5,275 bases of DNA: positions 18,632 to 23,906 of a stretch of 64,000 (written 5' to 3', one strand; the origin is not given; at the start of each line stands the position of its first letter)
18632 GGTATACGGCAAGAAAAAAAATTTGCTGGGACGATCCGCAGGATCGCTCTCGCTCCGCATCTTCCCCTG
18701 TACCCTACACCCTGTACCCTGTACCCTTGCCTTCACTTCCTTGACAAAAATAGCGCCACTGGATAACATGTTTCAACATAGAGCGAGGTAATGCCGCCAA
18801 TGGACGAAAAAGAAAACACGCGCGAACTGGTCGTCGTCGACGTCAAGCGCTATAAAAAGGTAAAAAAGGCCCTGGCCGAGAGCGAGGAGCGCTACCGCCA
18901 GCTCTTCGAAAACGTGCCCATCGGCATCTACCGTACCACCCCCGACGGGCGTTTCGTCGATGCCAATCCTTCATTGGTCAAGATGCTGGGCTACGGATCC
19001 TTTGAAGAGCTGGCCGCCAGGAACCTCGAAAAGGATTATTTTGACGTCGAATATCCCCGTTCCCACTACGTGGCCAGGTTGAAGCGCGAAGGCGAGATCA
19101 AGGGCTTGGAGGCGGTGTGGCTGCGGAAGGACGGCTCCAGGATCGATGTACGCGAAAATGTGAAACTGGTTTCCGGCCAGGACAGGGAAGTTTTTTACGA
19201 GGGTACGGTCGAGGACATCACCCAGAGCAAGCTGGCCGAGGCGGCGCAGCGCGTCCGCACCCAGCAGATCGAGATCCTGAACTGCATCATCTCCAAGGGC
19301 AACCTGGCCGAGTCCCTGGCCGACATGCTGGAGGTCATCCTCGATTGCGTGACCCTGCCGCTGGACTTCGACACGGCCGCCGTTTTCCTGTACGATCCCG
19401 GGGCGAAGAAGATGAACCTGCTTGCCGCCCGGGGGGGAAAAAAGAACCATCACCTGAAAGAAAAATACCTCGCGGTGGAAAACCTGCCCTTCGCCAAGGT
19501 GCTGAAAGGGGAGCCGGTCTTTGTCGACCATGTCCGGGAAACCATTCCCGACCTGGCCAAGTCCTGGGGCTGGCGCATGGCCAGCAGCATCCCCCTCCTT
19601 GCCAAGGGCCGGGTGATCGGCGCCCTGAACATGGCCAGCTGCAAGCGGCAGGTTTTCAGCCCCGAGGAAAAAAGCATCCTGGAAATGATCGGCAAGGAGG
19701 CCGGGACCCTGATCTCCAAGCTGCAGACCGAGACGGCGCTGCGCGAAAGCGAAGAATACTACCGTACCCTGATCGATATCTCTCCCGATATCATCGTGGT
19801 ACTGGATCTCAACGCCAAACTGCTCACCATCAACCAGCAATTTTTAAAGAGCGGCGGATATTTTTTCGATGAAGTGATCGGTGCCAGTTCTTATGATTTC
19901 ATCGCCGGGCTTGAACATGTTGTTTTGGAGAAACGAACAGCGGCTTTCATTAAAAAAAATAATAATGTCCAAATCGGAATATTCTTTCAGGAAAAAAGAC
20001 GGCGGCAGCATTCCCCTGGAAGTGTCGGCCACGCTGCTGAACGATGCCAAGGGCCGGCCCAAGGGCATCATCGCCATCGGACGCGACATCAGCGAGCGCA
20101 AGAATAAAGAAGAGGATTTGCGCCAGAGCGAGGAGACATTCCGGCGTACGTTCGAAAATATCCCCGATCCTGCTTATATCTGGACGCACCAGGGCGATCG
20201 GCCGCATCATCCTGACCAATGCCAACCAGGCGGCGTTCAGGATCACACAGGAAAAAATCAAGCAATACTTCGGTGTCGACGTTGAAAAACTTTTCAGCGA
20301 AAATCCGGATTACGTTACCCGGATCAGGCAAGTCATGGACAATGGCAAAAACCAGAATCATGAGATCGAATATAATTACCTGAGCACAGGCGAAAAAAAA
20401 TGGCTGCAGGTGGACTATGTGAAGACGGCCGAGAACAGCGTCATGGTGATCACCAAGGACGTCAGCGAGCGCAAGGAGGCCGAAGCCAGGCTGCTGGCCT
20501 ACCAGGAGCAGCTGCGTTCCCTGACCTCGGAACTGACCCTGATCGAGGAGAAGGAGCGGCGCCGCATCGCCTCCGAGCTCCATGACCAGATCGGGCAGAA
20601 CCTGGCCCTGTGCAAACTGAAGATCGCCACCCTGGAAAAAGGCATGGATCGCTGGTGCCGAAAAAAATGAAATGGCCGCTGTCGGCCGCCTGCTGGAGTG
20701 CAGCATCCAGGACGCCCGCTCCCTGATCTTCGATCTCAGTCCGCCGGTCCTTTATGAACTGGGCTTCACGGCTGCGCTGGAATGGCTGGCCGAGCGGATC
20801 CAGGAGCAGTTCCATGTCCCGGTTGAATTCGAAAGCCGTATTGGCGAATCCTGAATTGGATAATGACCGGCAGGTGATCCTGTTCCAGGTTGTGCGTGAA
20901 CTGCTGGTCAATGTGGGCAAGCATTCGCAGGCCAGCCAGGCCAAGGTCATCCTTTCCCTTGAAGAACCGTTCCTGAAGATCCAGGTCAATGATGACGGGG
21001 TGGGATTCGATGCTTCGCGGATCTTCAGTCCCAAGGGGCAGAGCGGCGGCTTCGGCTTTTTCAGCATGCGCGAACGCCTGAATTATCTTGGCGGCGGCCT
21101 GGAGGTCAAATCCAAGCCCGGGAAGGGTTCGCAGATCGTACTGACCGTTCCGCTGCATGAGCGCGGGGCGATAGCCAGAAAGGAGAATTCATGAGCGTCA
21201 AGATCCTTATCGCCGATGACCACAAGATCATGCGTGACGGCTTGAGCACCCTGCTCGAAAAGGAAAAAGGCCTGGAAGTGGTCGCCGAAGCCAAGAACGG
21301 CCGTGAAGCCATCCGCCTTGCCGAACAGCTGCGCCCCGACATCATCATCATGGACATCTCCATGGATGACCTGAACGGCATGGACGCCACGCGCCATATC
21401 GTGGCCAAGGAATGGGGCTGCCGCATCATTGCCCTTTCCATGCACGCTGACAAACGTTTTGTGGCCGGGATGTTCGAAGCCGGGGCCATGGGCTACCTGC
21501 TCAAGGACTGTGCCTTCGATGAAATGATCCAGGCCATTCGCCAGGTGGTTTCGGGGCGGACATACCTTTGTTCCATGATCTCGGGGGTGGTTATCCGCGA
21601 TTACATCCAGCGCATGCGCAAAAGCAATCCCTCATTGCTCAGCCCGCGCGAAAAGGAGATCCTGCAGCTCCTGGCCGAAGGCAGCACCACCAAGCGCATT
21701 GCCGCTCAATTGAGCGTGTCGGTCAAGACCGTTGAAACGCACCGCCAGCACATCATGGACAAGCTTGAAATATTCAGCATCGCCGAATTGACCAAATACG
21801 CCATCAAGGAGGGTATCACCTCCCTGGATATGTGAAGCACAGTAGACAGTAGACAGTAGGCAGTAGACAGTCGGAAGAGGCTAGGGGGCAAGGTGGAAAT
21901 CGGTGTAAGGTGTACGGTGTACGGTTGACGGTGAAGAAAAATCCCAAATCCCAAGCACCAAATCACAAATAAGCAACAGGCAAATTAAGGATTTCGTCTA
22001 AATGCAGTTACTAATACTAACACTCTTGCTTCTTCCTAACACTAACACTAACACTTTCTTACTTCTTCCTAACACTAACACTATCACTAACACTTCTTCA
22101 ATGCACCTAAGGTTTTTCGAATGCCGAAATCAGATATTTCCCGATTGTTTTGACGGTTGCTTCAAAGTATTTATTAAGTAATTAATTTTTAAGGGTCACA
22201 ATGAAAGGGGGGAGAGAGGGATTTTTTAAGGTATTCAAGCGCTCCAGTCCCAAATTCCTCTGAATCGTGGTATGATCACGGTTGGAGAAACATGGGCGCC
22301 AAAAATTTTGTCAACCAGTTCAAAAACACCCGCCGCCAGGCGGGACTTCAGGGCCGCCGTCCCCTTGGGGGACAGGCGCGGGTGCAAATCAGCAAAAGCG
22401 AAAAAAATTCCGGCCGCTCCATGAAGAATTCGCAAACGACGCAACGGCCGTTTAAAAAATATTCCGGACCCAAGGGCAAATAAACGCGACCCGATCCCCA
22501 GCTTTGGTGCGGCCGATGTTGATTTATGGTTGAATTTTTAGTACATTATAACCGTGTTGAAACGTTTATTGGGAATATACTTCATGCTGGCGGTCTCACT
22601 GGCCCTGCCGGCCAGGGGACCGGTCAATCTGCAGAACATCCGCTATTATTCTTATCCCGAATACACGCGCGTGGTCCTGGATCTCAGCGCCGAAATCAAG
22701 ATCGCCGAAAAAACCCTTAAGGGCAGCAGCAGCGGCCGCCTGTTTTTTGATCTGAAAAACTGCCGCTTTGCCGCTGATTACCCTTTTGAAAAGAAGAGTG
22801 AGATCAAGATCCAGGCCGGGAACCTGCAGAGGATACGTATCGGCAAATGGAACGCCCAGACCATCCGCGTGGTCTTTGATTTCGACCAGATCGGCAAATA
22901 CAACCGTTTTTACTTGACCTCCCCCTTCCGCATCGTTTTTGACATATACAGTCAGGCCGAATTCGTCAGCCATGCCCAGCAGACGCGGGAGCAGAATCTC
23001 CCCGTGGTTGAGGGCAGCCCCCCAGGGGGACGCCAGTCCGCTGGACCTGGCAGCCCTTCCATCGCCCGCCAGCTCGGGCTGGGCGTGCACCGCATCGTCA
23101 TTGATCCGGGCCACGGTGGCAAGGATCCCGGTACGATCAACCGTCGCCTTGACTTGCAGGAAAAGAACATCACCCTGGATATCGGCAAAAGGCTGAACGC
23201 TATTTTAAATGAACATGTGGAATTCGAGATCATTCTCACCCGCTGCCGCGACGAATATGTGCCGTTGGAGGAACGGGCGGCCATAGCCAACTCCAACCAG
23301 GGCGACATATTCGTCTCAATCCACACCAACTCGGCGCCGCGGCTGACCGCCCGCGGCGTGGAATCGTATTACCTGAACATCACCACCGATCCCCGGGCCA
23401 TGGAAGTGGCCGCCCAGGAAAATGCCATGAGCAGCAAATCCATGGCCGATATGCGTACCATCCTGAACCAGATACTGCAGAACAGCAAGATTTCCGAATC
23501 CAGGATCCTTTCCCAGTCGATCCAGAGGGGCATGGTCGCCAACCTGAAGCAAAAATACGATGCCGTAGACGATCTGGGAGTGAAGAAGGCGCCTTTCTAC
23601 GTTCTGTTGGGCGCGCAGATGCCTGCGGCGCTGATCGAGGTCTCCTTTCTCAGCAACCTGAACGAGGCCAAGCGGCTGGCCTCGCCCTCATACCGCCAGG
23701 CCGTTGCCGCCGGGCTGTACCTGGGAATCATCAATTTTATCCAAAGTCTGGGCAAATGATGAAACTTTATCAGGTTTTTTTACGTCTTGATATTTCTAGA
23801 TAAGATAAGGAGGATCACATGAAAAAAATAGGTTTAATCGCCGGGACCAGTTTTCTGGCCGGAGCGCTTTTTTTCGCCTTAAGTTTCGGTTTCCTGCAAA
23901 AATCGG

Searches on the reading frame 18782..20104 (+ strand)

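Call 53: search_protein_families(library=pfam, proteins=[window:18782-20104:+], max_evalue=0.00001)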
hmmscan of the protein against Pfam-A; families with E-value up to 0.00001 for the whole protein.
window:18782-20104:+ (441 aa): 7 families
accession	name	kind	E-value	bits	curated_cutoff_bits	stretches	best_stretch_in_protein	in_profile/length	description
PF13188.13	PAS_8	-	7.8e-15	54.6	21.8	1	36-83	1-48/65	PAS domain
PF00989.32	PAS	-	6.5e-12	45.9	22.6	1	36-146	1-113/113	PAS fold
PF13426.13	PAS_9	-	9.9e-12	45.5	27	1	49-148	6-103/103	PAS domain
PF13185.12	GAF_2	-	2.3e-11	44.5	28.6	1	177-311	2-135/136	GAF domain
PF08448.16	PAS_4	-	1.7e-08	35.1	23.1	0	334-376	4-46/110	PAS fold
PF01590.32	GAF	-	2.7e-08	34.9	22.4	1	186-309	9-131/133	GAF domain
PF13492.12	GAF_3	-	3.9e-06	27.8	27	1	178-311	1-127/129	GAF domain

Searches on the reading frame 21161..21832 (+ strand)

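Call 55: search_protein_families(library=pfam, proteins=[window:21161-21832:+], max_evalue=0.0001)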
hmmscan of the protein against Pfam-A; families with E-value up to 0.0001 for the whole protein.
window:21161-21832:+ (224 aa): 3 families
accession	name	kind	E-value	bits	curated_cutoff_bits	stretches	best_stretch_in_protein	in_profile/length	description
PF00072.30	Response_reg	-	1.6e-29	102.8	30.2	1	15-127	1-111/111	Response regulator receiver domain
PF00196.25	GerE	-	2.1e-19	69.3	23.5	1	159-214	2-57/57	Bacterial regulatory proteins, luxR family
PF08281.18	Sigma70_r4_2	-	3.5e-07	30.2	25.7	1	160-202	11-54/54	Sigma-70, region 4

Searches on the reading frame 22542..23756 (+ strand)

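Call 54: search_protein_families(library=pfam, proteins=[window:22542-23756:+], max_evalue=0.00001)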
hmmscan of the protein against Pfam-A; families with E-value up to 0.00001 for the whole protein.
window:22542-23756:+ (405 aa): 2 families
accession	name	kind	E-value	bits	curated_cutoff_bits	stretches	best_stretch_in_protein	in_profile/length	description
PF01520.23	Amidase_3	-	3.3e-49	167.7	27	1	185-398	1-174/174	N-acetylmuramoyl-L-alanine amidase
PF11741.13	AMIN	-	1.2e-06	28.9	20.5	0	33-123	2-87/101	AMIN domain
